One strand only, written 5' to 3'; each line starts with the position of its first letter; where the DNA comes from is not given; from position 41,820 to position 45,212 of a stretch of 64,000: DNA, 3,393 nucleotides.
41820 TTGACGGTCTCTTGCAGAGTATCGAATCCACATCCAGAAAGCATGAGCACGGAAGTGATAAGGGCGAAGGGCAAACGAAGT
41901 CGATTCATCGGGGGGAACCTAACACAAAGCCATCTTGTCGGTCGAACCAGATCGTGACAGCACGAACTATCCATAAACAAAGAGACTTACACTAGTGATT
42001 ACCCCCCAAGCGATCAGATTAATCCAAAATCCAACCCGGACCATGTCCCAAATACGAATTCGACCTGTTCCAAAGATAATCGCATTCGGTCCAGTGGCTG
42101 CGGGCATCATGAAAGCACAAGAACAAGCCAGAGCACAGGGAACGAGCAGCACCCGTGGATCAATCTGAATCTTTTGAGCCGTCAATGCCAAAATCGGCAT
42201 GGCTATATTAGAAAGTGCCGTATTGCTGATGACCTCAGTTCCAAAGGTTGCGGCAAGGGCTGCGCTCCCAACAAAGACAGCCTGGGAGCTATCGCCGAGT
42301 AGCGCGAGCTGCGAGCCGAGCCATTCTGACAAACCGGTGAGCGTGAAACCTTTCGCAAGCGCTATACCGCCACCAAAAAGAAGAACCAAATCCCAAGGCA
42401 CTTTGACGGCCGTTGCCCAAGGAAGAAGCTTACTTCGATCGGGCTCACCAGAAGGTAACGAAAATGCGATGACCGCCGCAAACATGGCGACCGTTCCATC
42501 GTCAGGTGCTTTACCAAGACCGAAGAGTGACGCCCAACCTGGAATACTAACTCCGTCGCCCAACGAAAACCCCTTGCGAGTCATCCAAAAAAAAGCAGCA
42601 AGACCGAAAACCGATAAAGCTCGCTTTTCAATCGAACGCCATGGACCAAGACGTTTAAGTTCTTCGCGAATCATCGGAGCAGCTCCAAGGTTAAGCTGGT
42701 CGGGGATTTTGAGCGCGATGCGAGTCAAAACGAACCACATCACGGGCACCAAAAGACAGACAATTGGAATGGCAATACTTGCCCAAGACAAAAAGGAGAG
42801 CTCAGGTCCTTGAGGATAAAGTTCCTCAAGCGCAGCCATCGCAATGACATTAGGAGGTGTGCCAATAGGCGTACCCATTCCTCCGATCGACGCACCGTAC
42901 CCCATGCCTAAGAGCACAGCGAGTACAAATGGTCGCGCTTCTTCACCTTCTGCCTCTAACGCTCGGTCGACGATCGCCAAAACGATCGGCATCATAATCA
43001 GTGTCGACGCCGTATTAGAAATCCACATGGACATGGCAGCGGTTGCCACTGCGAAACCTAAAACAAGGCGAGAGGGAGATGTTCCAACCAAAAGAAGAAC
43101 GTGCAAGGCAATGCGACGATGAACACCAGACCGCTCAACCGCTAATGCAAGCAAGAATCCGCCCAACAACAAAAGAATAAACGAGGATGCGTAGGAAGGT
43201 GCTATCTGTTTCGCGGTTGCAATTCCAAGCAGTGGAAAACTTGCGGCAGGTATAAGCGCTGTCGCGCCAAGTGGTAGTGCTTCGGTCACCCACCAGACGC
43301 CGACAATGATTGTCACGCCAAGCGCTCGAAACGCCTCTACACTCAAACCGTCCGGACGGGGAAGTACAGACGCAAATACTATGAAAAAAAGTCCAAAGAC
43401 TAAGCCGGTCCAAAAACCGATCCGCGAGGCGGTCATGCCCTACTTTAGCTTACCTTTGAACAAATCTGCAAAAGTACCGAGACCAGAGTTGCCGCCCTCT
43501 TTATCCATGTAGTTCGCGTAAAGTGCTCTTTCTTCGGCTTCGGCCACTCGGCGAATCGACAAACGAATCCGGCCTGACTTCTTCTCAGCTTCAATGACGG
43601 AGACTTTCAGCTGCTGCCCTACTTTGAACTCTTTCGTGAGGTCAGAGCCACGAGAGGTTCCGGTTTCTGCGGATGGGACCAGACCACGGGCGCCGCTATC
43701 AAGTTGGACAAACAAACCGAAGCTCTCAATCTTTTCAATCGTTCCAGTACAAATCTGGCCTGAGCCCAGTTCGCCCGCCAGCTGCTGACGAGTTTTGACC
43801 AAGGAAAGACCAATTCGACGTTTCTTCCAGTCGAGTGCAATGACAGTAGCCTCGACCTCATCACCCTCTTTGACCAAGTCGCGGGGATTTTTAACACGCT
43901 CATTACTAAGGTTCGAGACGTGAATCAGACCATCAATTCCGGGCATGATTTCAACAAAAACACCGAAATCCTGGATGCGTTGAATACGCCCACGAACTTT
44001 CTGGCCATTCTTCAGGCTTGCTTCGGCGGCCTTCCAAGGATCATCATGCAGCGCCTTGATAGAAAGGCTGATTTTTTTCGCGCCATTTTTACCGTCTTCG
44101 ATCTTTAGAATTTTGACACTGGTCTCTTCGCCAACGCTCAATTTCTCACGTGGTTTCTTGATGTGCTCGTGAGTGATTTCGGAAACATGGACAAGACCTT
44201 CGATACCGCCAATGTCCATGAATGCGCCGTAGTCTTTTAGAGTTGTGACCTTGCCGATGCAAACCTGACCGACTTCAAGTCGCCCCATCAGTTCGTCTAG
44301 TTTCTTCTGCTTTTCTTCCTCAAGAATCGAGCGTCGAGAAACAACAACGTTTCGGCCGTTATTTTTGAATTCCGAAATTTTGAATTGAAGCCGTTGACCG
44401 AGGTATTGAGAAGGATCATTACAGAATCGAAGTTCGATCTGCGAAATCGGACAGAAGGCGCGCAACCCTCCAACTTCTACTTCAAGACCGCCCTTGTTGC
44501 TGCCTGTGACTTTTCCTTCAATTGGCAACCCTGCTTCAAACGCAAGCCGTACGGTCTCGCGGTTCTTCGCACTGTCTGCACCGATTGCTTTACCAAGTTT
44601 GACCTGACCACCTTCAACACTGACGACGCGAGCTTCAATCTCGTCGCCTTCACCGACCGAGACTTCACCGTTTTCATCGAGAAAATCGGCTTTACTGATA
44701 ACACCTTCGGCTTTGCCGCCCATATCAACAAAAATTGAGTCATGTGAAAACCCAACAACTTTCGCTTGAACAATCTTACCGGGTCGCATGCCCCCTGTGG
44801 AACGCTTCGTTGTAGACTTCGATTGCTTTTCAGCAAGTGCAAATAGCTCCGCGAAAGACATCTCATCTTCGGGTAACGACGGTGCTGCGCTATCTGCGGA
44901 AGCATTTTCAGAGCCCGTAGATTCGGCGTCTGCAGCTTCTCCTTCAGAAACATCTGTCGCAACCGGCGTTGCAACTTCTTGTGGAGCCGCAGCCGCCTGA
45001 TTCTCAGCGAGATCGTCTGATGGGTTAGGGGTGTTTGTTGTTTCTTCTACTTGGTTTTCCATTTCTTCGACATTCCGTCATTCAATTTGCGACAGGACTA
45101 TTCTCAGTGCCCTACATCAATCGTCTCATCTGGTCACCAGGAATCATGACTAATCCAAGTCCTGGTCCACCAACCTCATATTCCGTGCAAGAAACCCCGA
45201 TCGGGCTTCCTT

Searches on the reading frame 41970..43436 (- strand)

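Call 30: search_protein_families(library=ncbifam, proteins=[window:41970-43436:-], max_evalue=1e-10)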
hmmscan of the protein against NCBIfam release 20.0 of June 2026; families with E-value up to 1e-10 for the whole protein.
window:41970-43436:- (489 aa): 1 family
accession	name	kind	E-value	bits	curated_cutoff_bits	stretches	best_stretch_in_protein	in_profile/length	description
TIGR00785.1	dass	subfamily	5.5e-77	259.4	198.6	1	26-485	1-441/444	DASS family sodium-coupled anion symporter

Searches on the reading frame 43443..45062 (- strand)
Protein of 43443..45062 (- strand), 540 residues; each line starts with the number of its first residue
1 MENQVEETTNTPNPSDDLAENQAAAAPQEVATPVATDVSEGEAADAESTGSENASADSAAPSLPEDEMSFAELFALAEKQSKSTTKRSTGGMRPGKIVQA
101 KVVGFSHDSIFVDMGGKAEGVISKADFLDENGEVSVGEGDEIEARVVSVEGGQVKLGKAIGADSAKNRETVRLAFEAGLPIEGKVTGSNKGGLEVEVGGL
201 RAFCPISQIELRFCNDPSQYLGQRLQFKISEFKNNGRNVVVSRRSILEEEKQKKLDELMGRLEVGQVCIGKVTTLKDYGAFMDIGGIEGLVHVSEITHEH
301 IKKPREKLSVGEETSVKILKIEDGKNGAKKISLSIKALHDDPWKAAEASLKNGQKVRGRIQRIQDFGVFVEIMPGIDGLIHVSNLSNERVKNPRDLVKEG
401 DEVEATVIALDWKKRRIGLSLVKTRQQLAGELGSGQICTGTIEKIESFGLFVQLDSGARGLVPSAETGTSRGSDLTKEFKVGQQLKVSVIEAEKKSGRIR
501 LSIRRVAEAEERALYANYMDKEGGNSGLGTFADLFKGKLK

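Call 30: search_protein_families(library=ncbifam, proteins=[window:43443-45062:-], max_evalue=1e-10)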
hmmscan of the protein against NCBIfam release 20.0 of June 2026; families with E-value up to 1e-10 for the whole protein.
window:43443-45062:- (540 aa): 27 families (the best 25 are shown)
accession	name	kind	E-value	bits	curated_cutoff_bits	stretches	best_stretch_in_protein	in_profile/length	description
NF010379.0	PRK13806.1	equivalog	3.9e-125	418.3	648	1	59-536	11-484/491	30S ribosomal protein S1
NF005208.0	PRK06676.1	equivalog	2e-116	389.2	368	2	86-426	10-352/391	30S ribosomal protein S1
NF004952.0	PRK06299.1-2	equivalog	1.8e-115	386.5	524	1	52-514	15-471/580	30S ribosomal protein S1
NF000907.0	PRK00087.1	equivalog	5.9e-111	371.7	624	2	77-426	285-637/671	bifunctional 4-hydroxy-3-methylbut-2-enyl diphosphate reductase/30S ribosomal protein S1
TIGR00717.1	rpsA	equivalog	5.1e-101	338.7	577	1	89-508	13-434/516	30S ribosomal protein S1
NF004954.0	PRK06299.1-4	equivalog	1.3e-92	310.8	727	1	69-518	4-447/560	30S ribosomal protein S1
NF004953.0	PRK06299.1-3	equivalog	9.8e-89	298.2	720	1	78-508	29-460/580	30S ribosomal protein S1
NF004955.0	PRK06299.1-5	equivalog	1.1e-81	274.8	878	1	90-510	23-447/566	30S ribosomal protein S1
NF004951.0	PRK06299.1-1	equivalog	5.7e-78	262.6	918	1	91-510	17-440/556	30S ribosomal protein S1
NF005911.0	PRK07899.1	equivalog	7.8e-77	259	691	1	94-428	35-369/486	30S ribosomal protein S1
NF004956.0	PRK06299.1-6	equivalog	2.5e-70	237.6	711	1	66-509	13-446/554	30S ribosomal protein S1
NF005973.0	PRK08059.1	equivalog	3.3e-58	195.2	148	3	259-343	2-84/123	S1 domain-containing post-transcriptional regulator GSP13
NF040579.1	S1_dom_CvfD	subfamily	9.1e-57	190.2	117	3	263-344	2-81/113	CvfD/Ygs/GSP13 family RNA-binding post-transcriptional regulator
NF005639.0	PRK07400.1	equivalog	3.2e-49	167.5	460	1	92-342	29-271/318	30S ribosomal protein S1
NF006363.0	PRK08582.1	equivalog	7.2e-46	155.8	171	2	262-345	3-83/140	S1 domain-containing RNA-binding protein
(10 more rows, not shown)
